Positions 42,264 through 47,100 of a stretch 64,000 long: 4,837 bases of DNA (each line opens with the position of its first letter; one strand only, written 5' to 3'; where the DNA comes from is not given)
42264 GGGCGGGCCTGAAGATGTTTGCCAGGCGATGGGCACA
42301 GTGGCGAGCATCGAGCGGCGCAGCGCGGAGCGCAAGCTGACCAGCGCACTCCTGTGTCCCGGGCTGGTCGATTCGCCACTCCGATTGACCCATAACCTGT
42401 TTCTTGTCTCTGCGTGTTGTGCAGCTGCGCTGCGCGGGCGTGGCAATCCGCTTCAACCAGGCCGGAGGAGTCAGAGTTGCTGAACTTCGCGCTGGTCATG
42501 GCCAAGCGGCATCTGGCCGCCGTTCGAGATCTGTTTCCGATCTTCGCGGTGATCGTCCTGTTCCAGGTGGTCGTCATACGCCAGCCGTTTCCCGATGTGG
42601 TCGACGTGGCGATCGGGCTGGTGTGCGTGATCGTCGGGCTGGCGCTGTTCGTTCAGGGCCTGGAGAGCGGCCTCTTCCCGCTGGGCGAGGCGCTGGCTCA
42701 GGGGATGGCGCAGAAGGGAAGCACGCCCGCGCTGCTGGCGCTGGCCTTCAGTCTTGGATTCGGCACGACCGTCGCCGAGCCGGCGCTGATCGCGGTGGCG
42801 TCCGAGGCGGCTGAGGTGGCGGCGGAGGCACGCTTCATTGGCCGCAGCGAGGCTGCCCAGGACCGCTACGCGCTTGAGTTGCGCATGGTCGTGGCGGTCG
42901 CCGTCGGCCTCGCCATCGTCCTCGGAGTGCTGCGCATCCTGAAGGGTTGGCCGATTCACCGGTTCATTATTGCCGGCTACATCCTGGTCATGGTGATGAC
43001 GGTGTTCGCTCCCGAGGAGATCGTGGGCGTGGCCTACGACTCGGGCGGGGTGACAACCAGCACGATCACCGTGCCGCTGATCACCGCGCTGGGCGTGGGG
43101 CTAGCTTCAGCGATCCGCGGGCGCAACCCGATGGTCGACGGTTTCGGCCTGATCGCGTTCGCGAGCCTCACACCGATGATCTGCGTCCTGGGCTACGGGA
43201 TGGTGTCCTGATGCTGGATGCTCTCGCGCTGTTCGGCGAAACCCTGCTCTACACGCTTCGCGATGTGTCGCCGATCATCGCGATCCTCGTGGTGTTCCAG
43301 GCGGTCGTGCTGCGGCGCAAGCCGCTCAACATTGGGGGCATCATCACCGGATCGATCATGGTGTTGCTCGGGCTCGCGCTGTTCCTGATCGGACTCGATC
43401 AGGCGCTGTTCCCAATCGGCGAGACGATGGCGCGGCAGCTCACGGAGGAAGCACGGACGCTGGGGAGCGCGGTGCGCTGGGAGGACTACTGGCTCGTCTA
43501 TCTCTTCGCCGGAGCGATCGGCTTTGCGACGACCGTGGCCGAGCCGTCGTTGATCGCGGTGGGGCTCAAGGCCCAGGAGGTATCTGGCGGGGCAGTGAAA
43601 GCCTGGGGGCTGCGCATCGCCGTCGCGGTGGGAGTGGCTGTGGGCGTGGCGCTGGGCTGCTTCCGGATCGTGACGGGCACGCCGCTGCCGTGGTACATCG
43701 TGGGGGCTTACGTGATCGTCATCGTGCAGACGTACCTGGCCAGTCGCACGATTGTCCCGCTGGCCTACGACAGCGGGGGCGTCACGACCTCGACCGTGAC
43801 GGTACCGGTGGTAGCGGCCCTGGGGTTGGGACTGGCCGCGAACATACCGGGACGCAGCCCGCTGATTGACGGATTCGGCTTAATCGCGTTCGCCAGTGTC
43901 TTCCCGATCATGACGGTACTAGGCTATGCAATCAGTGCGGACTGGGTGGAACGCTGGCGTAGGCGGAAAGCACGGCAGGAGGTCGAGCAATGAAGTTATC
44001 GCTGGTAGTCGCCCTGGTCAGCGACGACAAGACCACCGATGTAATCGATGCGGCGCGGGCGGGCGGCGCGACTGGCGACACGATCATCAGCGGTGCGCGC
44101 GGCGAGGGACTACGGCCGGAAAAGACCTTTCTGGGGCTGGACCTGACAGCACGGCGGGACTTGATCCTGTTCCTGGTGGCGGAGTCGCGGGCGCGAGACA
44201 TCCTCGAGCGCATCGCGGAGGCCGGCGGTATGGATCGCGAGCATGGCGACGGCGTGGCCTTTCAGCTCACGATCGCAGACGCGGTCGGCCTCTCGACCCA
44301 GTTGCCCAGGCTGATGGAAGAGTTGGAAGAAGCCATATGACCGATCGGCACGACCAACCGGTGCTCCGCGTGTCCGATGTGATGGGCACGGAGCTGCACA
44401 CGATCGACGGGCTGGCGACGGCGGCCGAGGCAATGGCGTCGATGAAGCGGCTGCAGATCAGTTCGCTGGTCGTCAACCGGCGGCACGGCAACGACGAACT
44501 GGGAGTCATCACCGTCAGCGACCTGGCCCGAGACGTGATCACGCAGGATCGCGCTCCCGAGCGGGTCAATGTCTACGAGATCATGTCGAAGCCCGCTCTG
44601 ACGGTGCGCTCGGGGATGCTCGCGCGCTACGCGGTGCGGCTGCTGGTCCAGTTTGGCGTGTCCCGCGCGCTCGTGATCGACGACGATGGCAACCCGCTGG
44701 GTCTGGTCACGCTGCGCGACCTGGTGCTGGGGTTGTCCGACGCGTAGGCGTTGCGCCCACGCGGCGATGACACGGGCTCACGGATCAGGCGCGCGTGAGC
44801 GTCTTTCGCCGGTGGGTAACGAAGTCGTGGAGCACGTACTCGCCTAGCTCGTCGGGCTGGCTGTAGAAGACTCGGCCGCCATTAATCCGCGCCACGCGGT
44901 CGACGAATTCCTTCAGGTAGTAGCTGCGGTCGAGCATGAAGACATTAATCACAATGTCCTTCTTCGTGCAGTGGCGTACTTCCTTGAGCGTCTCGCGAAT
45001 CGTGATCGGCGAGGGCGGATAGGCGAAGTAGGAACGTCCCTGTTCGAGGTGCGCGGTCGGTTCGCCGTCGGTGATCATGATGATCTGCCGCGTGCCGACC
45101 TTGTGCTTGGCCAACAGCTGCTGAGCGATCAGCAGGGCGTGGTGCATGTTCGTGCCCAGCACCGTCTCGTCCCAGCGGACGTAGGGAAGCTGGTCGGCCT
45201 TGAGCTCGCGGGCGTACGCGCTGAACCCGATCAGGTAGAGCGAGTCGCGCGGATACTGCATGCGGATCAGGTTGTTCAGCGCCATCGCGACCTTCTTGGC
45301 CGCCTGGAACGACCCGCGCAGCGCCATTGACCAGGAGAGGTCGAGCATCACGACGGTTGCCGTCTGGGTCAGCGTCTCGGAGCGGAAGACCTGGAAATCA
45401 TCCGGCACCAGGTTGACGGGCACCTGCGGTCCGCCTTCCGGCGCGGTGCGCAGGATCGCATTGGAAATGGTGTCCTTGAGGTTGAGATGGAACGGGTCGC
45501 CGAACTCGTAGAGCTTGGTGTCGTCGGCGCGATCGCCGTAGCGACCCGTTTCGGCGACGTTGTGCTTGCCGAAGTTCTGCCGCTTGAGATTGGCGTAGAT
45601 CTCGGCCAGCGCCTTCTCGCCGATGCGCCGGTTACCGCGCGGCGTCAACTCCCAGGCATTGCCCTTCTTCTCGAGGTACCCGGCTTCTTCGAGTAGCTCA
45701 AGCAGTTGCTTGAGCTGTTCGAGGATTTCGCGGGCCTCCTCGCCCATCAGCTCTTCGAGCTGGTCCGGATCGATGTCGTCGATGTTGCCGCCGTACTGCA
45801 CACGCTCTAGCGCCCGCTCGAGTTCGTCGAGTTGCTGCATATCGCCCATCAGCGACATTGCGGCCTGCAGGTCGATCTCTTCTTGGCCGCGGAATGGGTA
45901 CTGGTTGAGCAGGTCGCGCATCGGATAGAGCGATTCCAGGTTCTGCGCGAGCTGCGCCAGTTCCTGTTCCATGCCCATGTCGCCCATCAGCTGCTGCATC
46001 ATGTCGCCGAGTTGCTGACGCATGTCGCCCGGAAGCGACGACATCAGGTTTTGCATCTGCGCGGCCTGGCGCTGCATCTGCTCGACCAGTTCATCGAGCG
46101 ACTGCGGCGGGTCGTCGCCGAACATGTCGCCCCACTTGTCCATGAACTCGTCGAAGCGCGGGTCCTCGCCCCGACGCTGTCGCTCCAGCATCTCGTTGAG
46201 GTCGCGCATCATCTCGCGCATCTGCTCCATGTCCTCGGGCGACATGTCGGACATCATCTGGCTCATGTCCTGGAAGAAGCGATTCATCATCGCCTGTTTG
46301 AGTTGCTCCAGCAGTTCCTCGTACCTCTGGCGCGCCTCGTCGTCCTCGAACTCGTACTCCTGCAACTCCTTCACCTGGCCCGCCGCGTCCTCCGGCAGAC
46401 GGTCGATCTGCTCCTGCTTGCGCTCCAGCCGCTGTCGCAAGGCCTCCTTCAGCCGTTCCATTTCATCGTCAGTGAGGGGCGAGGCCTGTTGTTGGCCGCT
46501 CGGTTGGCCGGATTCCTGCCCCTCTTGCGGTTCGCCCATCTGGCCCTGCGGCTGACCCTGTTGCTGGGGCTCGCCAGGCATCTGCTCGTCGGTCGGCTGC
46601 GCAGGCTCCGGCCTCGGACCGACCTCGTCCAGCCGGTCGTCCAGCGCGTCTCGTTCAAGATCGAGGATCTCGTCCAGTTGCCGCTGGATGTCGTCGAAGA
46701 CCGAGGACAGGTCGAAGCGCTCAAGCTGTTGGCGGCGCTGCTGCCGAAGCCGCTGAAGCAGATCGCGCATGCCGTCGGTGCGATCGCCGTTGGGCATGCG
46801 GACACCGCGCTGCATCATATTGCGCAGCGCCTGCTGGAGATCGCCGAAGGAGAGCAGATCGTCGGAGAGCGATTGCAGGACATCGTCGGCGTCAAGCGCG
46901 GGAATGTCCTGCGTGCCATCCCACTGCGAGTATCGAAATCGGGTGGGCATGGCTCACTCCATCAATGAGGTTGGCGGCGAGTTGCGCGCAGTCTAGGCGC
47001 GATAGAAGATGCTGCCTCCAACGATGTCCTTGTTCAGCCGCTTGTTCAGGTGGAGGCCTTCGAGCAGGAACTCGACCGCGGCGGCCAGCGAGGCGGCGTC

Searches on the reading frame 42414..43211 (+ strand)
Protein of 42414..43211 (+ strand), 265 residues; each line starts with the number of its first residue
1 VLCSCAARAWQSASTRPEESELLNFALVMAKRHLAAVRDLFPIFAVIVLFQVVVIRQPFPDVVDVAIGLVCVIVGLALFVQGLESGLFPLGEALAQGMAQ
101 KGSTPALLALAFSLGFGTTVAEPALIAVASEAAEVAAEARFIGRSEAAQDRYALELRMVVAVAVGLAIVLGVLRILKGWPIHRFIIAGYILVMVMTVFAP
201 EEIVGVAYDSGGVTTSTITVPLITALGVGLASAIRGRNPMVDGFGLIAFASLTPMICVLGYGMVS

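Call 39: search_protein_families(library=pfam, proteins=[window:42414-43211:+], max_evalue=0.0001)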
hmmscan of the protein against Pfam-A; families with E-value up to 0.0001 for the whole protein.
window:42414-43211:+ (265 aa): 1 family
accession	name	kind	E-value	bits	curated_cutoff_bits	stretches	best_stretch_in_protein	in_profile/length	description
PF07556.16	DUF1538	-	2e-67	227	22.6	1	43-264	1-211/211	Protein of unknown function (DUF1538)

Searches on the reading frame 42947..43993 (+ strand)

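Call 42: search_protein_families(library=pfam, proteins=[window:42947-43993:+], max_evalue=0.0001)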
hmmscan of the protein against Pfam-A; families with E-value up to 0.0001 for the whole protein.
window:42947-43993:+ (348 aa): 1 family
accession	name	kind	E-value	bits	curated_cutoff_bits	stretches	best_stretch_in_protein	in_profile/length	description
PF07556.16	DUF1538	-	2.8e-64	216.7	22.6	1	110-329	1-210/211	Protein of unknown function (DUF1538)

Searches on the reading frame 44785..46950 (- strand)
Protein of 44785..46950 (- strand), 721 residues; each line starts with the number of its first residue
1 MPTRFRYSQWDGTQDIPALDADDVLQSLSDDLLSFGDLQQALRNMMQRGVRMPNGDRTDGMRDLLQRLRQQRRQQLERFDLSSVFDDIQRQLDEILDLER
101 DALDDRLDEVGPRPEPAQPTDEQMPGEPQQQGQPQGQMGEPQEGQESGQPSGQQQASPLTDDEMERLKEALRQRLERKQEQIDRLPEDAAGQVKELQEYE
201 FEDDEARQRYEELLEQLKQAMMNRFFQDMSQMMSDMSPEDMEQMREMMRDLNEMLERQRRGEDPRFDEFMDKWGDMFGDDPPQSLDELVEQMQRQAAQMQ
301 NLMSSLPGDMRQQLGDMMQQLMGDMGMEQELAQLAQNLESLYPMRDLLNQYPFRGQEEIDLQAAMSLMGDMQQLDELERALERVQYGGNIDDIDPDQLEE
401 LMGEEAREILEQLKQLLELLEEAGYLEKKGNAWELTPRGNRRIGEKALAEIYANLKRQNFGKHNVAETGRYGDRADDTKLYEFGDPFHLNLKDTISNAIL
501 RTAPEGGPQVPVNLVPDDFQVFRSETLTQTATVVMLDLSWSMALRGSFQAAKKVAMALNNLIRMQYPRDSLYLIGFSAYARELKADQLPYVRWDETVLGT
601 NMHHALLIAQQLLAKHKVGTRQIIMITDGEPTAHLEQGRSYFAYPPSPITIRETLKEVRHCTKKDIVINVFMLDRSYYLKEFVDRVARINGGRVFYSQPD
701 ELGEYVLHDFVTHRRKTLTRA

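Call 42: search_protein_families(library=pfam, proteins=[window:44785-46950:-], max_evalue=0.0001)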
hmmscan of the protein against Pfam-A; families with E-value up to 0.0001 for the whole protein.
window:44785-46950:- (721 aa): 2 families
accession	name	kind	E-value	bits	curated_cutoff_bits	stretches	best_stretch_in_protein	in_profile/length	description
PF13519.12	VWA_2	-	8.4e-06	26.8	27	1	532-630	1-107/107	von Willebrand factor type A domain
PF06969.22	HemN_C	-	1.3e-05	25.6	24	1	393-439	21-64/67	HemN C-terminal domain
